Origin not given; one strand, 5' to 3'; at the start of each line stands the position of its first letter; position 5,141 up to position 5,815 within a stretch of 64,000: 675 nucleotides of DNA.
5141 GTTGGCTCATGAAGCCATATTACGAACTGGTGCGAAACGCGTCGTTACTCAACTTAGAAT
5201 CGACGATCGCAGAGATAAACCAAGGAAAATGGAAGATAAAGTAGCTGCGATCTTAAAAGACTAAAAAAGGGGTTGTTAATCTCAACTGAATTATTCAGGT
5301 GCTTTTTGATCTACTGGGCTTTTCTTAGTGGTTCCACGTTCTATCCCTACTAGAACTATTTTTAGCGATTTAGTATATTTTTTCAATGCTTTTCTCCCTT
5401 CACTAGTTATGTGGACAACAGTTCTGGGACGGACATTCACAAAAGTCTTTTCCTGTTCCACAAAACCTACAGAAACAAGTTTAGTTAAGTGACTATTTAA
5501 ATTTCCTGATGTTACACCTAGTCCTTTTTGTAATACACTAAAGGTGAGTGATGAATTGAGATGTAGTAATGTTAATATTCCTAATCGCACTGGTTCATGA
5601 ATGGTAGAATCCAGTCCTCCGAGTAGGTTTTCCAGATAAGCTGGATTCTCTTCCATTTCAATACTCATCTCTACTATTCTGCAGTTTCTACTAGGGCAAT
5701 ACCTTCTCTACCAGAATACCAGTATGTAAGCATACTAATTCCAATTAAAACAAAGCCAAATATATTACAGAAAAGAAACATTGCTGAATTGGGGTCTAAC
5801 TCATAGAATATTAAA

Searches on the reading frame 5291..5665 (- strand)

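Call 27: search_protein_families(library=pfam, proteins=[window:5291-5665:-], max_evalue=0.01)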
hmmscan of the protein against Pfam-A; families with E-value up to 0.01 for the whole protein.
window:5291-5665:- (124 aa): 8 families
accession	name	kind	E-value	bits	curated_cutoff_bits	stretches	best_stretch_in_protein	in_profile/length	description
PF13601.12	HTH_34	-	1.2e-19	70.6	27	1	26-102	1-77/80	Winged helix DNA-binding domain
PF12840.13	HTH_20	-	2e-08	34.5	27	1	24-72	3-51/51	Helix-turn-helix domain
PF13412.12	HTH_24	-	6.7e-05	22.8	21.9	1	27-70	5-48/48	Winged helix-turn-helix DNA-binding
PF01022.26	HTH_5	-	0.00012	22.4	22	1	25-70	2-46/47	Bacterial regulatory protein, arsR family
PF24038.1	DUF7347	-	0.00022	21.9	27.6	1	23-73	9-61/77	Domain of unknown function (DUF7347)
PF01047.28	MarR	-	0.0009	19.5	24.6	1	28-73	6-51/59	MarR family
PF12802.13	MarR_2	-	0.002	18.7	27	1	28-72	8-53/61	MarR family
PF03551.20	PadR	-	0.0038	17.6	27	1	50-96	28-75/75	Transcriptional regulator PadR-like family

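Call 91: search_protein_families(library=padloc, proteins=[window:5291-5665:-], max_evalue=0.01)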
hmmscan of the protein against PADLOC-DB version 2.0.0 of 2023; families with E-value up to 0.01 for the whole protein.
window:5291-5665:- (124 aa): 2 families
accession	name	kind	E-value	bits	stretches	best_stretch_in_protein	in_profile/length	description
PDLC01438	Csa3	-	7.2e-07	27.5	1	21-104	144-220/305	"CAS-I,CAS-II,CAS-III,CAS-IV,CAS-V,CAS-VI; associated_signaling"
PDLC01879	CARF3--CARF_TM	-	0.0012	16.6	1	27-97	158-220/222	-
